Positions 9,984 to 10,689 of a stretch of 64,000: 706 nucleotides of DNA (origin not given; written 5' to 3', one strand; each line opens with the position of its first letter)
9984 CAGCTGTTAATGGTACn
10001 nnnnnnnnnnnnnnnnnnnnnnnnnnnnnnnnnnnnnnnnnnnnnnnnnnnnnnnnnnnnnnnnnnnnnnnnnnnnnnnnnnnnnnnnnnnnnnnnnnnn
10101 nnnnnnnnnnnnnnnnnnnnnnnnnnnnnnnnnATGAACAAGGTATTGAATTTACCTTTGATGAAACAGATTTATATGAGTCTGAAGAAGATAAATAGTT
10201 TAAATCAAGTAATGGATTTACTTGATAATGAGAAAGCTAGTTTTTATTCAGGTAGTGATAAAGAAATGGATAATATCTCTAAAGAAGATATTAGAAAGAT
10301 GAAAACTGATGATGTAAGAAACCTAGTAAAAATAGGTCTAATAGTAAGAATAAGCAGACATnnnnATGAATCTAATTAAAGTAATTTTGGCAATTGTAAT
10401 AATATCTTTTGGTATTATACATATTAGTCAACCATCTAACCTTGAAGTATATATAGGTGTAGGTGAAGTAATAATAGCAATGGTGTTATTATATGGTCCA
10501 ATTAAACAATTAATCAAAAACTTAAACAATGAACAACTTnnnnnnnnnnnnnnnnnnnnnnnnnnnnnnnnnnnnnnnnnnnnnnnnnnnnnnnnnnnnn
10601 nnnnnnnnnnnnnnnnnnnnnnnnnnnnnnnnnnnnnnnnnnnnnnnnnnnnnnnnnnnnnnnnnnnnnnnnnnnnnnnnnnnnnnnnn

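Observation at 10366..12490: SPFH (band-7) protein with overlapping small membrane partner and downstream AAA ATPase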

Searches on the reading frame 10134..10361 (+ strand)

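Call 3: search_protein_families(library=pfam, proteins=[window:10134-10361:+], max_evalue=1)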
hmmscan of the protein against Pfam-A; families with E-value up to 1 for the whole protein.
window:10134-10361:+ (76 aa): 3 families
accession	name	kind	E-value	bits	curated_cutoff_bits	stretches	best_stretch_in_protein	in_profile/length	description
PF14470.12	bPH_3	-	0.025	15.5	23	1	10-56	43-89/95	Bacterial PH domain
PF01280.26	Ribosomal_L19e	-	0.067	13.6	25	0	57-72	34-50/53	Ribosomal protein L19e, N-terminal domain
PF13338.12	AbiEi_4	-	0.18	12.4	25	1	56-75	28-43/49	Transcriptional regulator, AbiEi antitoxin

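Call 4: search_protein_families(library=phrogs, proteins=[window:10134-10361:+], max_evalue=0.01)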
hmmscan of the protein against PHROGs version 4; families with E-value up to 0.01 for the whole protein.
window:10134-10361:+ (76 aa): 0 families

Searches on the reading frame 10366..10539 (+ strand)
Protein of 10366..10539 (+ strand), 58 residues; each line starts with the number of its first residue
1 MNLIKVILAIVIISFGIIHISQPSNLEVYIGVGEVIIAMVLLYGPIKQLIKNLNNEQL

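Call 3: search_protein_families(library=pfam, proteins=[window:10366-10539:+], max_evalue=1)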
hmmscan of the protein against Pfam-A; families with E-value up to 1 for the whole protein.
window:10366-10539:+ (58 aa): 3 families
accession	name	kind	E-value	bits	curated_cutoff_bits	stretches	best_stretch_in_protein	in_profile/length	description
PF07155.17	ECF-ribofla_trS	-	0.015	15.8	26.7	1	6-47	12-54/172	ECF-type riboflavin transporter, S component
PF17988.6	VEGFR-2_TMD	-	0.091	12.7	25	1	24-40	3-19/35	VEGFR-2 Transmembrane domain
PF02656.20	DUF202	-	0.26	12.2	23.4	1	6-45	16-58/68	Domain of unknown function (DUF202)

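Call 4: search_protein_families(library=phrogs, proteins=[window:10366-10539:+], max_evalue=0.01)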
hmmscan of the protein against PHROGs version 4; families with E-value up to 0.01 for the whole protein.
window:10366-10539:+ (58 aa): 0 families

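Call 28: search_protein_families(library=ncbifam, proteins=[window:10366-10539:+], max_evalue=0.1)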
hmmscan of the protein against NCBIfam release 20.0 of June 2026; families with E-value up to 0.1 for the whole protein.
window:10366-10539:+ (58 aa): 0 families

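Call 29: search_protein_families(library=padloc, proteins=[window:10366-10539:+], max_evalue=0.01)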
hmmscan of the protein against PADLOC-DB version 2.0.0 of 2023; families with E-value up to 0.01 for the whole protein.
window:10366-10539:+ (58 aa): 0 families

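Call 30: find_homologous_proteins(query=A1, max_evalue=0.001)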
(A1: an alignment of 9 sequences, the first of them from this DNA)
Query A1 (9 sequences) (58 aa, profile of the alignment): 25 proteins with E <= 0.001 among 2012 candidates.
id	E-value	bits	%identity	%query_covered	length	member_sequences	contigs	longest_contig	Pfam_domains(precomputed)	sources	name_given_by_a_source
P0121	5.3e-20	89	100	100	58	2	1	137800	-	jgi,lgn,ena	-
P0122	9.8e-19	85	38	86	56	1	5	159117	-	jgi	jgi:hypothetical protein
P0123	1.4e-16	78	51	91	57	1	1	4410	-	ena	-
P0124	1.7e-16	78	49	91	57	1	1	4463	-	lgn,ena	-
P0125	1.9e-16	77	51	91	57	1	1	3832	-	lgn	-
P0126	2.1e-16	77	55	66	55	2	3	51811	-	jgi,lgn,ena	-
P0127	2.2e-16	77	53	91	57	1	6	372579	-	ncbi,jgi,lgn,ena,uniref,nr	ncbi:hypothetical protein [Pedobacter sp. CFBP9032]|uniref:hypothetical protein n=1 Tax=Pedobacter s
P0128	2.2e-16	77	53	91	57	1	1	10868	-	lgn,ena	-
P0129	2.6e-16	77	64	91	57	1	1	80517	-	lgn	-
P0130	2.6e-16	77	51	91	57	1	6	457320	-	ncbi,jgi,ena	jgi:hypothetical protein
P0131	3.1e-16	77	53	91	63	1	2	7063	-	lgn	-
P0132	1.1e-15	75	49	84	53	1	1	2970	-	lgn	-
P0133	1.2e-15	75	51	91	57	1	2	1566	-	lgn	-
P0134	3.0e-15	74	-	-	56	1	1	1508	-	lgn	-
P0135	4.1e-15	73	53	91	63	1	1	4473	-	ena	-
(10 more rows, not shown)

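Call 97: search_solved_structures(query=A1, max_evalue=10)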
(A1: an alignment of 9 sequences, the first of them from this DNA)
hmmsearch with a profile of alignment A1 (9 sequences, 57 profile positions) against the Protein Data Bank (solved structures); distinct sequences matched with E-value up to 10: 3.
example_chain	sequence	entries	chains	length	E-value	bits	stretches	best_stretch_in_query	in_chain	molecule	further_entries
6ith_A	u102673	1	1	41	0.45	13.7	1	32-55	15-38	Syndecan-2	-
8evm_A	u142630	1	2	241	0.6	13.3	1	23-43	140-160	Chlorophyll dimer protein designs, Special Pair 3 (SP3x)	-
5t42_A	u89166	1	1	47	1.2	12.3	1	30-50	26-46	Envelope glycoprotein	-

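Call 98: search_protein_families(library=pfam, alignment_id=A1, max_evalue=1)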
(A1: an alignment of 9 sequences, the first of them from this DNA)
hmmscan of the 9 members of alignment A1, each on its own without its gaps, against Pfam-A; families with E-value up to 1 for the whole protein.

A. member 1, seq(58 aa): 3 families
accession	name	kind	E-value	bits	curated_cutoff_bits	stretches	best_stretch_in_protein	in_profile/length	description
PF07155.17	ECF-ribofla_trS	-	0.015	15.8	26.7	1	6-47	12-54/172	ECF-type riboflavin transporter, S component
PF17988.6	VEGFR-2_TMD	-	0.091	12.7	25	1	24-40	3-19/35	VEGFR-2 Transmembrane domain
PF02656.20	DUF202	-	0.26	12.2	23.4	1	6-45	16-58/68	Domain of unknown function (DUF202)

B. families by the number of members that match (of 9 scanned): 12 families
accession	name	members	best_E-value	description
PF14264.12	Glucos_trans_II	1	0.0033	Glucosyl transferase GtrII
PF07155.17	ECF-ribofla_trS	1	0.015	ECF-type riboflavin transporter, S component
PF20967.2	MASE7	1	0.016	MASE7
PF24648.1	DUF7641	1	0.018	Domain of unknown function (DUF7641)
PF16894.10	DUF5084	1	0.019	Domain of unknown function (DUF5084)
PF14015.11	DUF4231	1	0.04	Protein of unknown function (DUF4231)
PF17343.7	DUF5373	1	0.041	Family of unknown function (DUF5373)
PF19293.4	CdaA_N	1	0.055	CdaA N-terminal transmembrane domain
PF20966.2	MASE6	1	0.068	MASE6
PF17988.6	VEGFR-2_TMD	1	0.091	VEGFR-2 Transmembrane domain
PF06814.19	GOST_TM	1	0.12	GOST, seven transmembrane domain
PF02656.20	DUF202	1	0.26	Domain of unknown function (DUF202)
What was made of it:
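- On SPFH-NfeD operon: No NfeD match at E<=1 for any of 9 members (calls 3, 98).
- There is no match to PADLOC models (call 29) and no Pfam match to superinfection-immunity families (calls 3, 98).
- Tried and rejected: All were negative (calls 3, 28, 29, 97, 98).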

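Call 106: search_protein_representatives(alignment_id=A5)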
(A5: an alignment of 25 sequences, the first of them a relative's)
Query: 25 sequences, 57 profile positions. Proteins with E-value up to 0.001 (for the whole library): 33; up to 1e-10: 13; up to 1e-30: 0. The best 33 are listed.
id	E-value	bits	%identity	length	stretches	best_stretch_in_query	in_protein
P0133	1.2e-23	99.0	-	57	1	1-57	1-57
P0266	1.2e-22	95.7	-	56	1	1-55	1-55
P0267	5.7e-19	84.0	-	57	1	1-56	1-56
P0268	8.7e-17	77.0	-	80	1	1-57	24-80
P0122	1.5e-16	76.2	-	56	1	1-57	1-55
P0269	7.6e-16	73.9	-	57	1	1-56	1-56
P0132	3.5e-15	71.8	-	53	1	4-55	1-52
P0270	2.4e-14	69.2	-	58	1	1-56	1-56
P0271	3.2e-14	68.8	-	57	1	1-57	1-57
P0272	9.2e-14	67.3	-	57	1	1-57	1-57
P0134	3.6e-13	65.4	-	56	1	5-57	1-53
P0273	6.3e-13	64.6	-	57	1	1-56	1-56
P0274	1.2e-12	63.7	-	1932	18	22-37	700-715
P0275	1.4e-10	57.1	-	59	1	4-55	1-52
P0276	4.2e-10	55.6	-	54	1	4-55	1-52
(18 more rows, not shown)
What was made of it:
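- On SPFH-NfeD operon: The partner is 58 aa. All 32 true family representatives are 53-86 aa (call 106).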
